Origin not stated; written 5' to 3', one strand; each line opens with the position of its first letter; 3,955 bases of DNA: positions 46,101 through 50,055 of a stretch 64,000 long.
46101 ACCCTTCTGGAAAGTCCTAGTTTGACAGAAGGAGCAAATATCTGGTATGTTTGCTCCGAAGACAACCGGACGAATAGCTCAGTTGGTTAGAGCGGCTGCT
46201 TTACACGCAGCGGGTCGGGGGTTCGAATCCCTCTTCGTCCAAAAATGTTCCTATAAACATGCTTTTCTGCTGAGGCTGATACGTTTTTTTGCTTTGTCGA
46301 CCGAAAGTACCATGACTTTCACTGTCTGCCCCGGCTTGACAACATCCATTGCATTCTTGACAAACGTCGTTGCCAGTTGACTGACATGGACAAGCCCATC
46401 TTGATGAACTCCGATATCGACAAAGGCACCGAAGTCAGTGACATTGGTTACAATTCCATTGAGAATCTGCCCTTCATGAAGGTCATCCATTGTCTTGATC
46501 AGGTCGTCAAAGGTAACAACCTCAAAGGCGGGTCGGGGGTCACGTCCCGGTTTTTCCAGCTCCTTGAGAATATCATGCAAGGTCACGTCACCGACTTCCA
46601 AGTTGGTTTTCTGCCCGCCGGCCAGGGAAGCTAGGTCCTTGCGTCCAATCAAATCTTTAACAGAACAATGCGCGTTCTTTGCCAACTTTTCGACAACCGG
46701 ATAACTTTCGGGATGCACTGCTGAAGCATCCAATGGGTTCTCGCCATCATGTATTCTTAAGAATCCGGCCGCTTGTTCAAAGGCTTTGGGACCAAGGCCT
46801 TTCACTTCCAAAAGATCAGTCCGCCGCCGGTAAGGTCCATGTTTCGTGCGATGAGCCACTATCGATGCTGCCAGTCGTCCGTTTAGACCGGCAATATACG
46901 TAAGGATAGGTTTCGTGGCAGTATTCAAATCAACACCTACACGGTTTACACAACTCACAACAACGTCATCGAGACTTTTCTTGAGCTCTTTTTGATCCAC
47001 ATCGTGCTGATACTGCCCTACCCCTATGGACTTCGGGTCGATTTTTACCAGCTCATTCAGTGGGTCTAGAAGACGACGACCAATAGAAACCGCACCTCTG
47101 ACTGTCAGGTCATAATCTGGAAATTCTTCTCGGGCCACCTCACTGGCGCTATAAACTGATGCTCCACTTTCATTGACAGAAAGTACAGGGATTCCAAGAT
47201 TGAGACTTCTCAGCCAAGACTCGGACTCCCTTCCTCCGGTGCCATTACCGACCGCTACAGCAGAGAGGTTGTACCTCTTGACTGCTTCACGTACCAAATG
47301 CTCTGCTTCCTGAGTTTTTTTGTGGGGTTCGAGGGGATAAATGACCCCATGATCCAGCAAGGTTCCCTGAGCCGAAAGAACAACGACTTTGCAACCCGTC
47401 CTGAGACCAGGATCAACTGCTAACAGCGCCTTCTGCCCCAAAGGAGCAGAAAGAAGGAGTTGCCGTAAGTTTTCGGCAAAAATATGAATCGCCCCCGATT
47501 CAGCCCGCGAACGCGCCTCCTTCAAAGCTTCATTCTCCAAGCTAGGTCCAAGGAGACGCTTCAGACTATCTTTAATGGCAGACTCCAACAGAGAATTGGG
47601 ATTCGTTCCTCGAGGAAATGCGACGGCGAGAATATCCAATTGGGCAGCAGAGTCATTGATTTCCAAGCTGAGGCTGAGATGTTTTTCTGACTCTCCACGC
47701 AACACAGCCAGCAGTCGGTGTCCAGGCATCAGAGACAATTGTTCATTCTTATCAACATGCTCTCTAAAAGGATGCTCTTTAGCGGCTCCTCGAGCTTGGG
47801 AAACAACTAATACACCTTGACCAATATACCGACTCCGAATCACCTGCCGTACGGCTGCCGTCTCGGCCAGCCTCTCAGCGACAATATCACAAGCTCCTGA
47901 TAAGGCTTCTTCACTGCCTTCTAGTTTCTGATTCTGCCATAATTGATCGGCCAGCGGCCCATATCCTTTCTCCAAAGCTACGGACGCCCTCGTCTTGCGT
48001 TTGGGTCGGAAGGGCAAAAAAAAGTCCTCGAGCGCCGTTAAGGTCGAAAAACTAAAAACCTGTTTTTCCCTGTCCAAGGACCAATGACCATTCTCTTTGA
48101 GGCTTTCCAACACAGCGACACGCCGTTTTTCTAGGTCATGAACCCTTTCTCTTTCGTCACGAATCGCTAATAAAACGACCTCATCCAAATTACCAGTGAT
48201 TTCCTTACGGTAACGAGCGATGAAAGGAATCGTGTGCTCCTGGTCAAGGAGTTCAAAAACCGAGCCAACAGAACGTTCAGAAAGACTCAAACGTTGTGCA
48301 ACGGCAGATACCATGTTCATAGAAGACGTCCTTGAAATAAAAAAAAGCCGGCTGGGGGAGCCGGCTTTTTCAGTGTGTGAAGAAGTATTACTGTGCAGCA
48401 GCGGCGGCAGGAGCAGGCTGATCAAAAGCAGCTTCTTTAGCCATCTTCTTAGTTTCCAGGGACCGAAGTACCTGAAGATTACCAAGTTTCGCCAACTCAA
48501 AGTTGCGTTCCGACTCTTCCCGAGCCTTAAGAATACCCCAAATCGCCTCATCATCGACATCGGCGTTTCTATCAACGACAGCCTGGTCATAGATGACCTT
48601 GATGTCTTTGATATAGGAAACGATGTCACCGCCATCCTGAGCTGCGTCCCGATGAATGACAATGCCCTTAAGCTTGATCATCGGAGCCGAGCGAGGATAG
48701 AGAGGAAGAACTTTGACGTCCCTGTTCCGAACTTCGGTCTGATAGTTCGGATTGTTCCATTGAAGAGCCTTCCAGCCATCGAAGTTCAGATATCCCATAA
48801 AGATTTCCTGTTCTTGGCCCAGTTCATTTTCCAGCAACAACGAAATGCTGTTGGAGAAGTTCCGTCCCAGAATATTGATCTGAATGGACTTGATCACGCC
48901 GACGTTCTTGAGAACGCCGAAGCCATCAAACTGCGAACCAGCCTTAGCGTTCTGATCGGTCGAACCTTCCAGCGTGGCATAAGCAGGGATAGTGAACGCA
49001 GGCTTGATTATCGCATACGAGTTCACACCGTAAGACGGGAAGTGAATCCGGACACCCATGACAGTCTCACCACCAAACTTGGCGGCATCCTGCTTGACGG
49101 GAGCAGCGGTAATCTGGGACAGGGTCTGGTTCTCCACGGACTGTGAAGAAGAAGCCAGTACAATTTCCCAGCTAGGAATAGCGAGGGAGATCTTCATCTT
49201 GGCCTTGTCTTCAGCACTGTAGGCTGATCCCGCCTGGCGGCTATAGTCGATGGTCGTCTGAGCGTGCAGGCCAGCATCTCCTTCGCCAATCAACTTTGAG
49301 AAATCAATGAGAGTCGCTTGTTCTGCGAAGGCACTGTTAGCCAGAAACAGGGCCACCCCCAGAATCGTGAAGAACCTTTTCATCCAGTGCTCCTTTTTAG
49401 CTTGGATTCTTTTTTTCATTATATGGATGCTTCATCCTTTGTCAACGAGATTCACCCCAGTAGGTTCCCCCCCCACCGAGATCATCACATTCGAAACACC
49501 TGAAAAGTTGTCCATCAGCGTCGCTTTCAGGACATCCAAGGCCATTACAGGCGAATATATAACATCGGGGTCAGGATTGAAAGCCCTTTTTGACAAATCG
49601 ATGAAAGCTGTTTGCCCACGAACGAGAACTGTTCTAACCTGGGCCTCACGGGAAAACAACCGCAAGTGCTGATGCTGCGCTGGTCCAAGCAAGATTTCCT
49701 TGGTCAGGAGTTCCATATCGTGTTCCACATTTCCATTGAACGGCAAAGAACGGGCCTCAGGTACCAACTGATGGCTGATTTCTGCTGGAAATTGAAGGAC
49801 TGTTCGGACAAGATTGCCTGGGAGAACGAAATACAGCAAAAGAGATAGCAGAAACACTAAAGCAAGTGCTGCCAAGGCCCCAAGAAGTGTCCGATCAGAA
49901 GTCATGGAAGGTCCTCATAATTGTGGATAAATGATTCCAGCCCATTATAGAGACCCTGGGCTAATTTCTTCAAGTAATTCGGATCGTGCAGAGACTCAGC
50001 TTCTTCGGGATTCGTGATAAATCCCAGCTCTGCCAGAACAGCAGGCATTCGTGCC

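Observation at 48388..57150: flaA is the terminal gene of an 8.8-kb overlapping operon of sugar-nucleotide and cell-wall enzymes, a candidate undescribed flagellar-filament or cell-wall modification system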

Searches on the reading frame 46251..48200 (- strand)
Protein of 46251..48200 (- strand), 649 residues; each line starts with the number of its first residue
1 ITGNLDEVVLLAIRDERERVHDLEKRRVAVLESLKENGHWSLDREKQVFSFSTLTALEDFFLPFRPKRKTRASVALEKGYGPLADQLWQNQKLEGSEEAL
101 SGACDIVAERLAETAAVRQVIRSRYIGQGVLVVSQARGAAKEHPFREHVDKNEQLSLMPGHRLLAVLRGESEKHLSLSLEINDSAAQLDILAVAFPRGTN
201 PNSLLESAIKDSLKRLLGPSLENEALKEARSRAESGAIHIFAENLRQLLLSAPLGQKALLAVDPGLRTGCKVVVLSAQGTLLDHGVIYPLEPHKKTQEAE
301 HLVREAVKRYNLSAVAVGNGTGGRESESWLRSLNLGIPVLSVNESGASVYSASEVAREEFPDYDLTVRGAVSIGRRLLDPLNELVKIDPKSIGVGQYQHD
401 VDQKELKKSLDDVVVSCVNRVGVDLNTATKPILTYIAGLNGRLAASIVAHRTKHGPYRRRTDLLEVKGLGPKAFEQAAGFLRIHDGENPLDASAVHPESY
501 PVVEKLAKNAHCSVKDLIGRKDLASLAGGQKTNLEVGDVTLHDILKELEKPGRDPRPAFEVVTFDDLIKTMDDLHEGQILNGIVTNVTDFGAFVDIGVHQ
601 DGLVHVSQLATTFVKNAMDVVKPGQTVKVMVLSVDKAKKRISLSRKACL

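Call 4: search_protein_families(library=pfam, proteins=[window:46251-48200:-], max_evalue=0.01)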
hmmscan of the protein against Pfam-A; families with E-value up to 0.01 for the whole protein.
window:46251-48200:- (649 aa): 9 families
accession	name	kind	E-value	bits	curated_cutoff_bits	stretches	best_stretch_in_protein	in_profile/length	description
PF16921.10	Tex_YqgF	-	1.2e-42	145.7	27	1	257-377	1-125/126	Tex protein YqgF-like domain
PF12836.13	HHH_3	-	6.9e-26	90.6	27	1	418-482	1-65/65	Helix-hairpin-helix motif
PF17674.7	HHH_9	-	3.7e-22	79.4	23.1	1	488-556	1-70/70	HHH domain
PF00575.29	S1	-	4.3e-22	78.7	22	1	575-646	3-74/74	S1 RNA binding domain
PF22706.1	Tex_central_region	-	1.9e-21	77.3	27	1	90-241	17-178/178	Tex central region-like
PF14635.12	HHH_7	-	7.4e-10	39.6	27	1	391-483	5-103/104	Helix-hairpin-helix motif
PF23459.1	S1_RRP5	-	1.6e-09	38.6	27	1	574-644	1-71/72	RRP5 S1 domain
PF14639.11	YqgF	-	2.9e-05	24.4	35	1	336-385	98-147/150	Holliday-junction resolvase-like of SPT6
PF09371.15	Tex_N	-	0.0016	18.6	32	1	2-35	42-75/75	Tex-like protein N-terminal domain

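Call 5: search_protein_families(library=ncbifam, proteins=[window:46251-48200:-], max_evalue=0.01)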
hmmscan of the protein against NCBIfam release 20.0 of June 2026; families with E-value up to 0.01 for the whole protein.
window:46251-48200:- (649 aa): 34 families (the best 25 are shown)
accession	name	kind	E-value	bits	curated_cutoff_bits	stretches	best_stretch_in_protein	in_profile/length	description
NF005208.0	PRK06676.1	equivalog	1.5e-23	83.4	368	1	570-648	187-264/391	30S ribosomal protein S1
NF000907.0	PRK00087.1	equivalog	6.6e-22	77.5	624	1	569-647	471-548/671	bifunctional 4-hydroxy-3-methylbut-2-enyl diphosphate reductase/30S ribosomal protein S1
NF005973.0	PRK08059.1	equivalog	8.4e-21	74.4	148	1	571-647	2-78/123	S1 domain-containing post-transcriptional regulator GSP13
NF040579.1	S1_dom_CvfD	subfamily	1.7e-20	73.3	117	1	575-647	2-74/113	CvfD/Ygs/GSP13 family RNA-binding post-transcriptional regulator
NF004952.0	PRK06299.1-2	equivalog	1.3e-19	69.9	524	1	569-647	211-288/580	30S ribosomal protein S1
NF004954.0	PRK06299.1-4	equivalog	6.5e-19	67.5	727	1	568-646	183-260/560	30S ribosomal protein S1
NF004473.0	PRK05807.1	equivalog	2.7e-18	66.6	178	1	574-647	3-74/136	S1 domain-containing RNA-binding protein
NF005911.0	PRK07899.1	equivalog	1.4e-17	63.6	691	1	571-647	203-278/486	30S ribosomal protein S1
TIGR00717.1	rpsA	equivalog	1.4e-17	63.4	577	1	569-646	180-256/516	30S ribosomal protein S1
NF010379.0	PRK13806.1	equivalog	2.2e-17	62.9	648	1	570-646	286-363/491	30S ribosomal protein S1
NF004955.0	PRK06299.1-5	equivalog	3.2e-17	62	878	1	570-646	192-267/566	30S ribosomal protein S1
NF004953.0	PRK06299.1-3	equivalog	1.1e-16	60.3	720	1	571-646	208-282/580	30S ribosomal protein S1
NF008805.1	PRK11824.1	equivalog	3.9e-16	58.6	471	1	570-647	606-682/683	polyribonucleotide nucleotidyltransferase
TIGR03591.1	polynuc_phos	equivalog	7.6e-16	57.7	525.05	1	571-647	613-688/689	polyribonucleotide nucleotidyltransferase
NF006363.0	PRK08582.1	equivalog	1.7e-15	57.4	171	1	577-646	6-74/140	S1 domain-containing RNA-binding protein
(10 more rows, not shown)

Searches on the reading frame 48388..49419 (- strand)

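Call 4: search_protein_families(library=pfam, proteins=[window:48388-49419:-], max_evalue=0.01)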
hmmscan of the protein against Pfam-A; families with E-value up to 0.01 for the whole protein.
window:48388-49419:- (343 aa): 1 family
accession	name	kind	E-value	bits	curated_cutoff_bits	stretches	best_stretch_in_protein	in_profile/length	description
PF04620.18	FlaA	-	2.1e-87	293.1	25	1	50-285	3-229/230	Flagellar filament outer layer protein Flaa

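Call 5: search_protein_families(library=ncbifam, proteins=[window:48388-49419:-], max_evalue=0.01)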
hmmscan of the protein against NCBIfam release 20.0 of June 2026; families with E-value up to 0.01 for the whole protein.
window:48388-49419:- (343 aa): 1 family
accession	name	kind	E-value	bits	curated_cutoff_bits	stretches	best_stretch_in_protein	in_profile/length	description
NF047845.1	FlagFilOutFlaA1Lepto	equivalog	7.2e-06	25.6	500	1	112-282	112-272/306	flagellar filament outer layer protein FlaA1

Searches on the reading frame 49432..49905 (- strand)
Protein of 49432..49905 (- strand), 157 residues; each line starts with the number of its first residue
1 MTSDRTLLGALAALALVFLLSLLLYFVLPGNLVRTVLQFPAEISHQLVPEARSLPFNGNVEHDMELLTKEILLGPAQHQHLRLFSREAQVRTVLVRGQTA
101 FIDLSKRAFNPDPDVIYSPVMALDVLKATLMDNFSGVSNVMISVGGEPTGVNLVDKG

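Call 4: search_protein_families(library=pfam, proteins=[window:49432-49905:-], max_evalue=0.01)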
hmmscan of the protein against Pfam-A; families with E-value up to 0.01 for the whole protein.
window:49432-49905:- (157 aa): 1 family
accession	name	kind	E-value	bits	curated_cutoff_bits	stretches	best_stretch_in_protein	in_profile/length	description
PF10646.14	Germane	-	4.8e-07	30.8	23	1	42-148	11-115/117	Sporulation and spore germination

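Call 5: search_protein_families(library=ncbifam, proteins=[window:49432-49905:-], max_evalue=0.01)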
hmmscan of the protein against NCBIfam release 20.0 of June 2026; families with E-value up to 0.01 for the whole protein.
window:49432-49905:- (157 aa): 0 families
